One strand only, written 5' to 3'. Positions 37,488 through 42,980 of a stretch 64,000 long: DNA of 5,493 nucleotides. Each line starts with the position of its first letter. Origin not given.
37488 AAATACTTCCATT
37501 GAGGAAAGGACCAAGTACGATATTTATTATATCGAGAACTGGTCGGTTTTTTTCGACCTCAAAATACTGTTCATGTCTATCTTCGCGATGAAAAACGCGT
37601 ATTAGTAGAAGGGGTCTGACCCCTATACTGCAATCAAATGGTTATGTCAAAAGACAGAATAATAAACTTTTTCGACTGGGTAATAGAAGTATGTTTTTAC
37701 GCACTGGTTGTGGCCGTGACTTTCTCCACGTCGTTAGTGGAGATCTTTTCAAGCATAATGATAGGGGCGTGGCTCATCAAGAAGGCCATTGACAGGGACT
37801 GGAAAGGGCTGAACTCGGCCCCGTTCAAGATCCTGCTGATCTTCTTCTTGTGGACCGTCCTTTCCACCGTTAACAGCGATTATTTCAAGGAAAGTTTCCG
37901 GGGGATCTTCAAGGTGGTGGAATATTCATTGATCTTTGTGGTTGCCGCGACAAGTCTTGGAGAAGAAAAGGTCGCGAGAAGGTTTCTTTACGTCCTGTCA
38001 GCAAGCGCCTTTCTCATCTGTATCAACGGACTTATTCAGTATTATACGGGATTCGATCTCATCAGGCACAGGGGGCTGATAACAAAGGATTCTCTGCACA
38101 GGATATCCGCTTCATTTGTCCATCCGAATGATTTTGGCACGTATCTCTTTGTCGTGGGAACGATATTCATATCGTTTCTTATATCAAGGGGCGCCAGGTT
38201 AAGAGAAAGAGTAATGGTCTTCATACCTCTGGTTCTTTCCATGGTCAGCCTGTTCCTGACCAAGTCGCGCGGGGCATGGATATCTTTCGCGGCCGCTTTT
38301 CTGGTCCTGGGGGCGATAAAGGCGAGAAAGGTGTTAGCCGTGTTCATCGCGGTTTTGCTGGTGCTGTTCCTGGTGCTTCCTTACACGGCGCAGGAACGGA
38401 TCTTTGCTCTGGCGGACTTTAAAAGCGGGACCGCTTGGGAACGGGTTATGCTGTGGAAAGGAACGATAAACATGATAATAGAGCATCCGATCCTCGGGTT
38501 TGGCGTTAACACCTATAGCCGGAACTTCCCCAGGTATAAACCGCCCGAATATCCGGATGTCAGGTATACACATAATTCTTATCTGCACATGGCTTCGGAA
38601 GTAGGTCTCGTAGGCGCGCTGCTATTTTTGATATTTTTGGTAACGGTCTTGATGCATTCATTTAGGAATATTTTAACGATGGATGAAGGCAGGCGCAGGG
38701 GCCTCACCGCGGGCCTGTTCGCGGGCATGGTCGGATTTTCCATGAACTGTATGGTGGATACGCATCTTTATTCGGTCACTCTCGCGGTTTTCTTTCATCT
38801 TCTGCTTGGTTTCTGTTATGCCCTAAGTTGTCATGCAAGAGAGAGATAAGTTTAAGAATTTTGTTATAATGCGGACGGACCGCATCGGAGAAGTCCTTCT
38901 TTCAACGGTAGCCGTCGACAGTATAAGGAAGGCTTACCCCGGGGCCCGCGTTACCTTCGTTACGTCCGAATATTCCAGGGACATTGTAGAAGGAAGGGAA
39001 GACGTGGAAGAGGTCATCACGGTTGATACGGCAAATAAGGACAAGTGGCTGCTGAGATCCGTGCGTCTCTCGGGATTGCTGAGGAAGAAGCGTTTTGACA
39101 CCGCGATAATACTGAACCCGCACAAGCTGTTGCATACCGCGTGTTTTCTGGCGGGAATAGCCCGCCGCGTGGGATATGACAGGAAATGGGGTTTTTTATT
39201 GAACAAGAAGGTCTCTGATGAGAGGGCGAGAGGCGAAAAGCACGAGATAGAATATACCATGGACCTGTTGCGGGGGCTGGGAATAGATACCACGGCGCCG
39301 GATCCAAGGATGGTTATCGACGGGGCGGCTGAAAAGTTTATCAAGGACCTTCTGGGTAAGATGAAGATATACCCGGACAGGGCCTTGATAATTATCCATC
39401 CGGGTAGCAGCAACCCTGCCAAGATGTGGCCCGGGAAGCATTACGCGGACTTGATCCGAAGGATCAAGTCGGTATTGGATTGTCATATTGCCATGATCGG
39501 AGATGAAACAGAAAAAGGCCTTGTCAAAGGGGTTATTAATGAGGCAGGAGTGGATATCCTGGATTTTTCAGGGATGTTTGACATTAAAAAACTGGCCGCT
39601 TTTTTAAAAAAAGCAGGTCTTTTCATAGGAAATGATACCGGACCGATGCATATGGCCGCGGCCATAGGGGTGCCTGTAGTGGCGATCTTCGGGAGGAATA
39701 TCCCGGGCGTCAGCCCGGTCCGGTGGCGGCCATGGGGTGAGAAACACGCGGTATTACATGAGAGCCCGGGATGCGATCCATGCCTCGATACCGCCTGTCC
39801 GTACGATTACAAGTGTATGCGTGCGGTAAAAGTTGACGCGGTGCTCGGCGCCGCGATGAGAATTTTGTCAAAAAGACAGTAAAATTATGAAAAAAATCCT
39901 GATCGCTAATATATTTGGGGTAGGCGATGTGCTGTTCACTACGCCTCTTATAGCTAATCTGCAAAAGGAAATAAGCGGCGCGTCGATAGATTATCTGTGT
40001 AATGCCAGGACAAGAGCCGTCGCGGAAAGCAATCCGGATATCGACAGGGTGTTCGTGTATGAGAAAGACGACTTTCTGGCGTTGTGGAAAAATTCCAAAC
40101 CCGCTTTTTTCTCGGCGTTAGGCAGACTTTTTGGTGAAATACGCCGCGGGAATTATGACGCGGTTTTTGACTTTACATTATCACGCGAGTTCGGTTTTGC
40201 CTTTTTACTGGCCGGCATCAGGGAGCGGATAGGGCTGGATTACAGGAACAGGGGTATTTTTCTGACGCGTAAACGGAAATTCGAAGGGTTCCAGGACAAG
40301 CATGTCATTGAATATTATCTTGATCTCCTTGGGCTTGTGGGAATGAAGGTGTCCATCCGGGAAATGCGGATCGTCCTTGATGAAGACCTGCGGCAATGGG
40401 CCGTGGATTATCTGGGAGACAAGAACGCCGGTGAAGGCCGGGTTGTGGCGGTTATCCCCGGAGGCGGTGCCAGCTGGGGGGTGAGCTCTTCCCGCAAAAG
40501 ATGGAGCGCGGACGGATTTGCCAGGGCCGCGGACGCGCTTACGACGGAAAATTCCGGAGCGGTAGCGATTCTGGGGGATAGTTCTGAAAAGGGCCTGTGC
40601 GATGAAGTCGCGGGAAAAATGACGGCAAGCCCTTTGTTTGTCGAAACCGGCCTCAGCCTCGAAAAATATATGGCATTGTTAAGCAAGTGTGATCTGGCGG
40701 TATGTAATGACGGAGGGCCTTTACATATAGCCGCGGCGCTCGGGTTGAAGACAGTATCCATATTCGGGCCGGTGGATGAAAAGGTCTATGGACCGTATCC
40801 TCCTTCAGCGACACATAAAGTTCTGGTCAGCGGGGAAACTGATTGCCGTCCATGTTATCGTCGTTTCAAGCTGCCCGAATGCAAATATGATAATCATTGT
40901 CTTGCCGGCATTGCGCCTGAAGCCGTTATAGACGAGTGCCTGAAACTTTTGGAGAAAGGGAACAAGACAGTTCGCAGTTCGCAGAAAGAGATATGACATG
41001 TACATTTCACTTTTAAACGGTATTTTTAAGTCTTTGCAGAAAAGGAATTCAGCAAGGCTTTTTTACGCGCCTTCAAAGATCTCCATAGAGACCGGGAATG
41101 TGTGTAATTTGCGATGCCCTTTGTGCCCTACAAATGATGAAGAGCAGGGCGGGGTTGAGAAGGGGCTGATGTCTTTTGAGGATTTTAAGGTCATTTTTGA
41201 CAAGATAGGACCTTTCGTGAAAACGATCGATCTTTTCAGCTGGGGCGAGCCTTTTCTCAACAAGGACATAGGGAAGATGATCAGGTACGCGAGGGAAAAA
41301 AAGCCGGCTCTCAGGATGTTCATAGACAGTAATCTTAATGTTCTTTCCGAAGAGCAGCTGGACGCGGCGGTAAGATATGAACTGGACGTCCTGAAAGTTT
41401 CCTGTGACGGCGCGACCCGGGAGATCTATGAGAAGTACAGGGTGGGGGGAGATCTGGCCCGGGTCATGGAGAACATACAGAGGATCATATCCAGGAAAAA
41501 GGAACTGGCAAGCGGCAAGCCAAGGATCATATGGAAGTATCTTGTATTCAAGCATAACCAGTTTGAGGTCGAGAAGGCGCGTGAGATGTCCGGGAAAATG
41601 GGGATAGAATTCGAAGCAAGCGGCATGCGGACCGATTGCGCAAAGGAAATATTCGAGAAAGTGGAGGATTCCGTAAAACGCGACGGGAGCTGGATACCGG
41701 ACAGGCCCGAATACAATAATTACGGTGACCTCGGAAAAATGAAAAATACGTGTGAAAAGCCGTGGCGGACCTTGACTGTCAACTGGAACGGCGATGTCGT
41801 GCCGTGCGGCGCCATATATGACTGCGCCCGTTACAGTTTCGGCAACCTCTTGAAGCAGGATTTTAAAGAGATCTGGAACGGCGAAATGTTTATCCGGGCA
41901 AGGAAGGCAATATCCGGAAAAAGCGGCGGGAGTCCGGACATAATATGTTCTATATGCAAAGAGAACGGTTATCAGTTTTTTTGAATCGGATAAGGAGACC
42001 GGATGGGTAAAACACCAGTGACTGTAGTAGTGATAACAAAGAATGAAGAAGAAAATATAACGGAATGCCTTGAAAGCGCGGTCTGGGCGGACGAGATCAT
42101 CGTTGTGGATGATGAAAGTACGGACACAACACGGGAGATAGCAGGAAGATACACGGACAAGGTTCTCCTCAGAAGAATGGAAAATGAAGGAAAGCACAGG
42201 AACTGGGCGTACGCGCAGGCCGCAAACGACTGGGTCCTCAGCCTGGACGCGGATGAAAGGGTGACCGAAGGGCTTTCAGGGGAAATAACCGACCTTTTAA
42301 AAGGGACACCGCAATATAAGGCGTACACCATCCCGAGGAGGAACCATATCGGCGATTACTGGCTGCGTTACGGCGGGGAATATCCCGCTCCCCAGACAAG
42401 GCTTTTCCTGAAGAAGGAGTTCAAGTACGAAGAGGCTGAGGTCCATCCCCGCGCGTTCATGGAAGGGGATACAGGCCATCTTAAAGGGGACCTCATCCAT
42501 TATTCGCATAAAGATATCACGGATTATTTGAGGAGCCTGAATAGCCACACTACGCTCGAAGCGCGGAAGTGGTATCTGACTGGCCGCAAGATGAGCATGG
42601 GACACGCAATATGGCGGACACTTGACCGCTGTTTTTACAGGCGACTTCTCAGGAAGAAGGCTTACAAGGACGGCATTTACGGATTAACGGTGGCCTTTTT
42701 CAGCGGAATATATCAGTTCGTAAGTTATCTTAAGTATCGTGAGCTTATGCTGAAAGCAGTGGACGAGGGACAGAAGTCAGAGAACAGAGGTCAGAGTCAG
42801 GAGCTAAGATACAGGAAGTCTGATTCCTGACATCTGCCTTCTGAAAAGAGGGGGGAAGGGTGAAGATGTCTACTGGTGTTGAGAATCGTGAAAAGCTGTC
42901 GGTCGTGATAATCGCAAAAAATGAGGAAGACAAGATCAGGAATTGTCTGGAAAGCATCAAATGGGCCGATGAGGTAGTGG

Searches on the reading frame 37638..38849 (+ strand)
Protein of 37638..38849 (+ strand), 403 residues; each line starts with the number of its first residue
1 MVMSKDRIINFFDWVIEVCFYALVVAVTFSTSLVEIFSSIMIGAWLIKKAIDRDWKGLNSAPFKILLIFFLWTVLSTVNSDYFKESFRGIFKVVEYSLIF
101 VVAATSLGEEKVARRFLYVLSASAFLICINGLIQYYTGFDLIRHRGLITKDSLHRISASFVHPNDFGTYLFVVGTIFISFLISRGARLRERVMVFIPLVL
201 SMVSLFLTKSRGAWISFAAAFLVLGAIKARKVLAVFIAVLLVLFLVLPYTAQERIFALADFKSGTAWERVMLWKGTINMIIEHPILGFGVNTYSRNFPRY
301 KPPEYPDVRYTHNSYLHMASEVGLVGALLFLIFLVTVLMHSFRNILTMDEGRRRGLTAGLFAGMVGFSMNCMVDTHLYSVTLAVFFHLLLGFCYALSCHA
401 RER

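Call 37: search_protein_families(library=pfam, proteins=[window:37638-38849:+], max_evalue=0.00001)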
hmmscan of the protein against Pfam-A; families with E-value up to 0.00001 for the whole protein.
window:37638-38849:+ (403 aa): 1 family
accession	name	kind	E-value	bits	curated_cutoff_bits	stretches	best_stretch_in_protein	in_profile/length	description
PF04932.20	Wzy_C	-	5.1e-27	94.9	31.7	1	198-331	3-149/149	O-Antigen ligase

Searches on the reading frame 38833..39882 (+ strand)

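Call 37: search_protein_families(library=pfam, proteins=[window:38833-39882:+], max_evalue=0.00001)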
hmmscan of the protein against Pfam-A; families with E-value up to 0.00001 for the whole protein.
window:38833-39882:+ (349 aa): 1 family
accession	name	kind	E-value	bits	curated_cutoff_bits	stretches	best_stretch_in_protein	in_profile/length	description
PF01075.23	Glyco_transf_9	-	2.7e-31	109.2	22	1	79-324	4-243/247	Glycosyltransferase family 9 (heptosyltransferase)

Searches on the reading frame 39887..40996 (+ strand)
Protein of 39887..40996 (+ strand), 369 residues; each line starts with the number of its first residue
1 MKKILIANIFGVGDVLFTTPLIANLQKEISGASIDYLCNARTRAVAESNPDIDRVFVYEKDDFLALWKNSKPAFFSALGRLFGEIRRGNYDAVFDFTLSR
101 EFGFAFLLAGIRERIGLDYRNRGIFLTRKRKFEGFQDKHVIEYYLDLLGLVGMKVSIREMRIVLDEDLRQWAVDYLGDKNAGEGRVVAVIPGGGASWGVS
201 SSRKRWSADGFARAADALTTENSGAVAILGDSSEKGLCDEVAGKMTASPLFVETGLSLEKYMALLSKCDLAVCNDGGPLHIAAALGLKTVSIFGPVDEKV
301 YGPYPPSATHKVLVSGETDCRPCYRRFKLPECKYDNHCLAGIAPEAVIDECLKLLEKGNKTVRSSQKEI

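Call 37: search_protein_families(library=pfam, proteins=[window:39887-40996:+], max_evalue=0.00001)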
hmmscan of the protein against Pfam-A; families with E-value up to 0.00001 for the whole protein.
window:39887-40996:+ (369 aa): 1 family
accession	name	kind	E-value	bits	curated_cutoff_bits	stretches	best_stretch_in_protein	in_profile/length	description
PF01075.23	Glyco_transf_9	-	9.1e-28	97.7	22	1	80-326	3-239/247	Glycosyltransferase family 9 (heptosyltransferase)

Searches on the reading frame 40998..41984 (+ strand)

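Call 37: search_protein_families(library=pfam, proteins=[window:40998-41984:+], max_evalue=0.00001)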
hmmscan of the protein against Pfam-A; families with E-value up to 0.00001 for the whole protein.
window:40998-41984:+ (328 aa): 2 families
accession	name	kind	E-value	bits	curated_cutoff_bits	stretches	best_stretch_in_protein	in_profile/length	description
PF04055.27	Radical_SAM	-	1.5e-16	61.4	29.5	1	30-166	1-139/166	Radical SAM superfamily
PF13186.11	SPASM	-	5.2e-14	52.7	21.5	1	252-320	1-66/67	Iron-sulfur cluster-binding domain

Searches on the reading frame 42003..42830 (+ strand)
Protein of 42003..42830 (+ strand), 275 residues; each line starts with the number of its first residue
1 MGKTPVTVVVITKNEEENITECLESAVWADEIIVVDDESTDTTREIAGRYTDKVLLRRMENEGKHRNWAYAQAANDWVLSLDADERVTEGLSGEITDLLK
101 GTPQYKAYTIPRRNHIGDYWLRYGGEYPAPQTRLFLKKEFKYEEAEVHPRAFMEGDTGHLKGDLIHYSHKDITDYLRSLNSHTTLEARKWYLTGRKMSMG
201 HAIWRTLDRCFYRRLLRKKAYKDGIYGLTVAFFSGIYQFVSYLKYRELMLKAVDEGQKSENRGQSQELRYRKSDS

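Call 37: search_protein_families(library=pfam, proteins=[window:42003-42830:+], max_evalue=0.00001)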
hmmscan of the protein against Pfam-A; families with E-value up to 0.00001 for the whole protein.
window:42003-42830:+ (275 aa): 2 families
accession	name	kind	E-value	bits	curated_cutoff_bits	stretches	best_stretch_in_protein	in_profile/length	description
PF00535.33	Glycos_transf_2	-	3.8e-19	69.7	23.3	1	7-111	1-116/168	Glycosyl transferase family 2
PF13704.12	Glyco_tranf_2_4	-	1.4e-07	32.3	27.5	1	13-86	1-83/98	Glycosyl transferase family 2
